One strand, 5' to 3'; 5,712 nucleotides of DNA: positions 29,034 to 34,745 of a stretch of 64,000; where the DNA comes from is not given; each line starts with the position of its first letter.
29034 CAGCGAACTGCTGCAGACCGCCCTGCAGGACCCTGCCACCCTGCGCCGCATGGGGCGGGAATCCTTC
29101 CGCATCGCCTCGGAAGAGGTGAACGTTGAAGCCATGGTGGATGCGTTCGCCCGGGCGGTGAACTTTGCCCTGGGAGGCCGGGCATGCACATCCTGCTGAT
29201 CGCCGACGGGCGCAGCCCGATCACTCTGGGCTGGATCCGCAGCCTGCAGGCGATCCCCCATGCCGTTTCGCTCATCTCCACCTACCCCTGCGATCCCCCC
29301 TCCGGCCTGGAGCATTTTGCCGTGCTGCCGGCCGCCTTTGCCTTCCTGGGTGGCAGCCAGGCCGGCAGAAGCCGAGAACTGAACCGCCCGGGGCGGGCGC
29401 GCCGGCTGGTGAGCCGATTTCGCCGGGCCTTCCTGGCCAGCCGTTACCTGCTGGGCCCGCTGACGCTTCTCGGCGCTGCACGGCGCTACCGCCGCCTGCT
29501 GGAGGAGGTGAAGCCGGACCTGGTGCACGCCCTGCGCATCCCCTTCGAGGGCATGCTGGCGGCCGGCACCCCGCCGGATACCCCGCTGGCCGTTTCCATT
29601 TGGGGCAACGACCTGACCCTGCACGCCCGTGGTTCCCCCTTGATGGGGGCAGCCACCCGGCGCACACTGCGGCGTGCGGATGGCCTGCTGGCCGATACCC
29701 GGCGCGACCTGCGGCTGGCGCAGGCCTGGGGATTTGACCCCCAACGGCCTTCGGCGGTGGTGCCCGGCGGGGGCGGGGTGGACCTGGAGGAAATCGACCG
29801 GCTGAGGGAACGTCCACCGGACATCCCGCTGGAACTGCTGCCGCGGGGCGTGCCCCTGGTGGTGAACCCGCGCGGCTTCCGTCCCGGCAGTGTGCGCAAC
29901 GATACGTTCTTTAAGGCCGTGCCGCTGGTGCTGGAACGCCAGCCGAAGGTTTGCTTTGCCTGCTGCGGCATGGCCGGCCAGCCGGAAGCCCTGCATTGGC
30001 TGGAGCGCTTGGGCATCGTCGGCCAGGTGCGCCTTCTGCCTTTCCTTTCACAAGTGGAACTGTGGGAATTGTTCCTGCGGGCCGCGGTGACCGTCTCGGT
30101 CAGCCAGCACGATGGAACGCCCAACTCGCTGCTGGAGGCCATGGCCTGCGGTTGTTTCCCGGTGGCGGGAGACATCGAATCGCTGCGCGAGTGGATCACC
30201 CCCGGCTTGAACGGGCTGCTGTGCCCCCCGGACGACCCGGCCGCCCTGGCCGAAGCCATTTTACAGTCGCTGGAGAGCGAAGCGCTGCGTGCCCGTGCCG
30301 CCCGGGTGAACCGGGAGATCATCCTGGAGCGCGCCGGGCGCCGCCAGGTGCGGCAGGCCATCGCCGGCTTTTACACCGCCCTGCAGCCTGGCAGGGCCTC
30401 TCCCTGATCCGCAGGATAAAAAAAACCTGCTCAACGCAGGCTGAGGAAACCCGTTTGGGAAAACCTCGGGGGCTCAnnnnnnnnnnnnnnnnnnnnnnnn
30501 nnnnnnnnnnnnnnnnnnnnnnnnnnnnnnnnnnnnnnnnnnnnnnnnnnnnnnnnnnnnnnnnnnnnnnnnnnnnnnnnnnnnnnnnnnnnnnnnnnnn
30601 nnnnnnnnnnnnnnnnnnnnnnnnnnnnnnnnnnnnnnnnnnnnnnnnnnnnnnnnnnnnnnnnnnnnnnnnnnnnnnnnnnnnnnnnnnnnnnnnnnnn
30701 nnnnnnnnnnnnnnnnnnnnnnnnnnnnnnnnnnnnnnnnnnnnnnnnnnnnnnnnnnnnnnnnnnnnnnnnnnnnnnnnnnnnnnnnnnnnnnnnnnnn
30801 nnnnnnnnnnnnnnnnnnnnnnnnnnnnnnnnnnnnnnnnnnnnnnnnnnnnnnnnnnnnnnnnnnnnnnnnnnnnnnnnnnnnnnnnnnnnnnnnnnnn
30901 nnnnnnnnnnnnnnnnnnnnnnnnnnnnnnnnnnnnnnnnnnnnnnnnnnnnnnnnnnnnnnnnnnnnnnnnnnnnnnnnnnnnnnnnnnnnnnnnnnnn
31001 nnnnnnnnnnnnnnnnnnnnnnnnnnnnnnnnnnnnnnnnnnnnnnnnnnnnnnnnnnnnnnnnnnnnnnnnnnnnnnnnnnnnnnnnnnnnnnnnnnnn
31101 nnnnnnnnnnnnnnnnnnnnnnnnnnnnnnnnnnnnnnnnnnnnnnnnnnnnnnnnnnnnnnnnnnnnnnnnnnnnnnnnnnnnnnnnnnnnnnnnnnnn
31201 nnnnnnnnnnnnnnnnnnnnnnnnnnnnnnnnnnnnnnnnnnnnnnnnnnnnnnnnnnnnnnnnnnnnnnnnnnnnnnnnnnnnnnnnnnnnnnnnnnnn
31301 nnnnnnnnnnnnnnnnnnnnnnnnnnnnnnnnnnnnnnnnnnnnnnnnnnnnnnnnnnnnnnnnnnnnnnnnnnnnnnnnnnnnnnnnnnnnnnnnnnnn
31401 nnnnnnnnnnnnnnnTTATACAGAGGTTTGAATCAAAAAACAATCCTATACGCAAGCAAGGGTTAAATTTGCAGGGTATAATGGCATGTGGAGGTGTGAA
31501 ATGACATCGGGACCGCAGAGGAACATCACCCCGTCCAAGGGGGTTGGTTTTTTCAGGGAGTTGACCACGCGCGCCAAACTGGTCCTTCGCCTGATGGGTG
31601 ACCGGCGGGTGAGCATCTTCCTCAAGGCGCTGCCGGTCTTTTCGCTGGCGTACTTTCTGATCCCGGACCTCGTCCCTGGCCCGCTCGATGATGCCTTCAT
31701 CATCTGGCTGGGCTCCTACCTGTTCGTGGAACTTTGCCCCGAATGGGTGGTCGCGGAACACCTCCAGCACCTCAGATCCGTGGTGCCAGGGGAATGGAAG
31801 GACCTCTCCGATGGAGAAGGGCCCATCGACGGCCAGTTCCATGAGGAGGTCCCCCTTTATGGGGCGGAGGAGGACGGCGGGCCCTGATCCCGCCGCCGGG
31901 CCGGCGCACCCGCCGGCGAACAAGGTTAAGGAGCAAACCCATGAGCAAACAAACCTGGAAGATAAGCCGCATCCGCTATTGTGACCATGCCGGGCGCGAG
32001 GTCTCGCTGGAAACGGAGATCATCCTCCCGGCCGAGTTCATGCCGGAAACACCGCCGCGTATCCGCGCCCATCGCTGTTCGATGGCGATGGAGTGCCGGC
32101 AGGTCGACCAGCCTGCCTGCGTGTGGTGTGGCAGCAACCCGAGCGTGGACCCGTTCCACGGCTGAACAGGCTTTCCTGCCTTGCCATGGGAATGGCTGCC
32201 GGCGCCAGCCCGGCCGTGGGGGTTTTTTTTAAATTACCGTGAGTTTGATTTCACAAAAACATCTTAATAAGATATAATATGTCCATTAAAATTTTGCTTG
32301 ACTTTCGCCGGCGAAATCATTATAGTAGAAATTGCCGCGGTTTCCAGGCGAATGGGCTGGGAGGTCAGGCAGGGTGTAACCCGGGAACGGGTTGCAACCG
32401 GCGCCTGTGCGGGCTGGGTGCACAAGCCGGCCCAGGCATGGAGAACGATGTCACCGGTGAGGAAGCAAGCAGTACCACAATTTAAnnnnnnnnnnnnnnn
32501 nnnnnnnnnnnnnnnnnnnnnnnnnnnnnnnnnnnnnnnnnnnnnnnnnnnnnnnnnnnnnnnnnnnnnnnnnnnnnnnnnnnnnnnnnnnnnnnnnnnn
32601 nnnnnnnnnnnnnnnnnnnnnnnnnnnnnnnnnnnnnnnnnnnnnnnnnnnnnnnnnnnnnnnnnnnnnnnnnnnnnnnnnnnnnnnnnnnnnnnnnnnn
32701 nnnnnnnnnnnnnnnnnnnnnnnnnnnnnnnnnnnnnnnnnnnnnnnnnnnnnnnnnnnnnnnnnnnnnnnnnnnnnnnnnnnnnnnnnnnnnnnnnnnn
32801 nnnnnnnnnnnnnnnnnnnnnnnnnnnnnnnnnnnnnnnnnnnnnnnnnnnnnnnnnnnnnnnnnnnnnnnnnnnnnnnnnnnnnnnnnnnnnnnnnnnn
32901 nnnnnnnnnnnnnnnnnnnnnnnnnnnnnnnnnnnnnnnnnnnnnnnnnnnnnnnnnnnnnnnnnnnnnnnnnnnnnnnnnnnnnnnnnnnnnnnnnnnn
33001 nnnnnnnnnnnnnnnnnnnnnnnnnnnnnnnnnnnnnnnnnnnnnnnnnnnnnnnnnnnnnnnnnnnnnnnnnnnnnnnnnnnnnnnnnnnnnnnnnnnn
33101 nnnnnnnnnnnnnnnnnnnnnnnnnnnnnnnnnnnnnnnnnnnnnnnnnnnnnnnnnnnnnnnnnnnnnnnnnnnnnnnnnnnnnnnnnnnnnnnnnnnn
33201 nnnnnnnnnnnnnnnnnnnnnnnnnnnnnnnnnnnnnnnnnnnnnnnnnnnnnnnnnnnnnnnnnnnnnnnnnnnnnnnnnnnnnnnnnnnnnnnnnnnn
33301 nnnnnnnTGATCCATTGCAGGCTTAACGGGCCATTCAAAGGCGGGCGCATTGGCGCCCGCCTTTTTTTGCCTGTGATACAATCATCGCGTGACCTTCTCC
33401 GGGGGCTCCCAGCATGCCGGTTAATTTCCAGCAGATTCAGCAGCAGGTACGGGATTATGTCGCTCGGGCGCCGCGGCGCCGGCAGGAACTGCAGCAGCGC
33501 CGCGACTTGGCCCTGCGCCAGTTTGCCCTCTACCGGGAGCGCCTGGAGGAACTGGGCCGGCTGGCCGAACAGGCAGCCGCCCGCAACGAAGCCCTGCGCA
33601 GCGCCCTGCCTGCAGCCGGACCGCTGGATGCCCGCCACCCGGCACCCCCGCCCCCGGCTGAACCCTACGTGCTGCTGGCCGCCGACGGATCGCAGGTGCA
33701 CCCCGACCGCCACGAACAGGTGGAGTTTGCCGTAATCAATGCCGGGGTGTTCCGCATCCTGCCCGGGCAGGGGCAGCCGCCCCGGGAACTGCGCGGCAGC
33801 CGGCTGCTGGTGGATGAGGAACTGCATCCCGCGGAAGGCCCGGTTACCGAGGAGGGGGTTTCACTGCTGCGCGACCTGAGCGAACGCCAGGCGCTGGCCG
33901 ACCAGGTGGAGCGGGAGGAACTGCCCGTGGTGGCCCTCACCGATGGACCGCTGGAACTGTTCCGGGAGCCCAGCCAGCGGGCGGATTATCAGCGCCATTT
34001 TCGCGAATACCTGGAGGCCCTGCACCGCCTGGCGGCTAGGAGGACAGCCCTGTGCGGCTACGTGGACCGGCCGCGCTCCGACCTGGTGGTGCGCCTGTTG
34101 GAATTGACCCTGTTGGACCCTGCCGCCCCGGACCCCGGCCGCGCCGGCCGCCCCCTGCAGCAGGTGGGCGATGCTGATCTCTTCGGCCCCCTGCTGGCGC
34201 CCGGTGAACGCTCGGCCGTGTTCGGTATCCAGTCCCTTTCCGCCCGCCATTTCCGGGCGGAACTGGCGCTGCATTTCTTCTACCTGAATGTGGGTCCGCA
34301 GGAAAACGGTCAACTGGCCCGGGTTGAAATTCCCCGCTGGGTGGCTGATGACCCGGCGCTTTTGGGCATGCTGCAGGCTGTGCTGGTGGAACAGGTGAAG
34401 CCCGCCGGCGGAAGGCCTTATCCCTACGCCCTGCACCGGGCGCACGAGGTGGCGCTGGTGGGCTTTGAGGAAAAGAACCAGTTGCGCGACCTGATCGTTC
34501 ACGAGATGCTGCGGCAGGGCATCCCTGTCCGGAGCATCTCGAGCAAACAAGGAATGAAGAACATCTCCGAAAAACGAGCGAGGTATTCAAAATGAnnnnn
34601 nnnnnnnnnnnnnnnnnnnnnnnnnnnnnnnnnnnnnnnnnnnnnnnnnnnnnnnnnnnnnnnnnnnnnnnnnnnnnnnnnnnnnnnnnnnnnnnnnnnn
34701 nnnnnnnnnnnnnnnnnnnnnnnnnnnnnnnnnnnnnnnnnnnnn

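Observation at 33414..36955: Three-gene nurA / HAS-barrel-like ORF / herA operon: an extra, translationally coupled component in a bacterial NurA-HerA system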

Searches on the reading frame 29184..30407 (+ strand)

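Call 69: search_protein_families(library=pfam, proteins=[window:29184-30407:+], max_evalue=0.001)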
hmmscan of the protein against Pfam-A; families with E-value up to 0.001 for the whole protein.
window:29184-30407:+ (407 aa): 6 families
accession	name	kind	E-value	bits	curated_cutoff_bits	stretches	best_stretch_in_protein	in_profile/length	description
PF00534.26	Glycos_transf_1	-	7.6e-23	81.4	26.4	1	240-374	31-167/172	Glycosyl transferases group 1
PF13692.12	Glyco_trans_1_4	-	7.7e-22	78.5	27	1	240-364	18-141/142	Glycosyl transferases group 1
PF13579.12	Glyco_trans_4_4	-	1.2e-09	39.1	29.7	1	71-189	34-152/158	Glycosyl transferase 4-like domain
PF13477.12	Glyco_trans_4_2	-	2.8e-09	37.7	23.4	1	92-171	57-138/139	Glycosyl transferase 4-like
PF13524.12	Glyco_trans_1_2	-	3.4e-08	34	25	1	251-383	10-132/144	Glycosyl transferase-like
PF13439.12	Glyco_transf_4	-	1.7e-07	31.9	28.5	1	74-196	38-165/170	Glycosyltransferase Family 4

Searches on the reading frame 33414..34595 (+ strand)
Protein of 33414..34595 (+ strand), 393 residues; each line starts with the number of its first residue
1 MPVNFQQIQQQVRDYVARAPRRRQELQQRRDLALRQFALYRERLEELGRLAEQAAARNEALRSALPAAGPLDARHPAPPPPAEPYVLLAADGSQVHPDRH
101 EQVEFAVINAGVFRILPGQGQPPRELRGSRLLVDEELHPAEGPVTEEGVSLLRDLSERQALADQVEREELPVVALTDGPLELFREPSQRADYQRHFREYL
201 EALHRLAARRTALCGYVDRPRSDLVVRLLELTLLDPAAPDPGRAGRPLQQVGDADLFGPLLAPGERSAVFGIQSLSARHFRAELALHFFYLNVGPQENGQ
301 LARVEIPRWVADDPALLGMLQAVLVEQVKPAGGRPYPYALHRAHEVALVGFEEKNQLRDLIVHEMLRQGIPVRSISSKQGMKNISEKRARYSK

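Call 3: search_protein_families(library=pfam, proteins=[window:33414-34595:+], max_evalue=1)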
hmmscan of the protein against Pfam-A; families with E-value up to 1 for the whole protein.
window:33414-34595:+ (393 aa): 1 family
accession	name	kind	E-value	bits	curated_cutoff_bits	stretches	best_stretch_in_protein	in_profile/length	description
PF09376.16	NurA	-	3e-20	73.2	21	1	87-347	3-252/254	NurA domain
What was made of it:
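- On NurA nuclease (PF09376), for ORF 33414-34595: call 3: 73.2 bits against a cut-off of 21, residues 87-347 covering profile positions 3-252 of 254
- Checked: Family assignments (call 3): ORF1 is Pfam NurA (PF09376, 73 bits against a cut-off of 21).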

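Call 4: search_protein_families(library=ncbifam, proteins=[window:33414-34595:+], max_evalue=1)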
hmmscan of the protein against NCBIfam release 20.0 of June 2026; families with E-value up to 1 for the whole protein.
window:33414-34595:+ (393 aa): 0 families

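Call 5: search_protein_families(library=padloc, proteins=[window:33414-34595:+], max_evalue=1)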
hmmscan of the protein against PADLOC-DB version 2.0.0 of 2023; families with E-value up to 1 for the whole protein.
window:33414-34595:+ (393 aa): 0 families

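Call 7: search_protein_families(library=phrogs, proteins=[window:33414-34595:+], max_evalue=1)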
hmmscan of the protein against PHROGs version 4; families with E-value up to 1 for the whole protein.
window:33414-34595:+ (393 aa): 0 families
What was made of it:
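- Tried and rejected: Pfam, NCBIfam, PADLOC and PHROGs scans of the window's Mid gave no hit (calls 3, 4, 5, 7).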

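Call 68: search_solved_structures(query=window:33414-34592:+, max_evalue=0.1)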
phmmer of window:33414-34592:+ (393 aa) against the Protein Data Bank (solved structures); distinct sequences matched with E-value up to 0.1: 0.

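Call 84: list_cluster_members(proteins=[window:33414-34592:+, window:34592-35203:+, window:35228-36952:+, P0352, P0353])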
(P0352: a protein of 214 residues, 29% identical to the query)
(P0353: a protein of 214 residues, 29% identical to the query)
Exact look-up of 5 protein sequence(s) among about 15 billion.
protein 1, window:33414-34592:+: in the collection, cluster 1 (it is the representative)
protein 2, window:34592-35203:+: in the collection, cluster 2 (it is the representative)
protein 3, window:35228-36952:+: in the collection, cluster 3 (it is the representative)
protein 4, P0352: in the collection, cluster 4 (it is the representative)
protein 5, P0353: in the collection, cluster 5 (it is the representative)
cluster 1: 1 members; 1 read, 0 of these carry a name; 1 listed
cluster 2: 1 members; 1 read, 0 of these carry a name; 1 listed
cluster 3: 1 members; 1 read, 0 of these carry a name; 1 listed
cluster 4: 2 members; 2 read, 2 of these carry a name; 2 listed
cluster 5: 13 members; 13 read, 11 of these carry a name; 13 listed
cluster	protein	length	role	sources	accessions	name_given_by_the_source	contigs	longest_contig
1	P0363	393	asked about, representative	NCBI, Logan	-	-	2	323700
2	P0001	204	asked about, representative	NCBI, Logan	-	-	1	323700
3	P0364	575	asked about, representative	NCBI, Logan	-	-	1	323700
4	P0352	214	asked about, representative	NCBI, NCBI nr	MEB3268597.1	MAG: HAS-barrel domain-containing protein [Leptolyngbya sp.] | HAS-barrel domain-containing protein [Leptolyngbya sp.]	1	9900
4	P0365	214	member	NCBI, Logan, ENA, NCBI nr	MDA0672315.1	MAG: hypothetical protein O3C67_01225 [Cyanobacteria bacterium] | hypothetical protein [Cyanobacteriota bacterium]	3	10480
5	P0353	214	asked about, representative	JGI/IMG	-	hypothetical protein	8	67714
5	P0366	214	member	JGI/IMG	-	hypothetical protein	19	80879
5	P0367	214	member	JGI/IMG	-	hypothetical protein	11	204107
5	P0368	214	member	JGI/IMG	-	hypothetical protein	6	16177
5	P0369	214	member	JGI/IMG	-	hypothetical protein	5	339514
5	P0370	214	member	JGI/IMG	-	hypothetical protein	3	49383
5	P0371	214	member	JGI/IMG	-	hypothetical protein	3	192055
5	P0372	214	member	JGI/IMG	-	hypothetical protein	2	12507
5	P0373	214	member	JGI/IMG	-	hypothetical protein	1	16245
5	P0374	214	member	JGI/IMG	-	hypothetical protein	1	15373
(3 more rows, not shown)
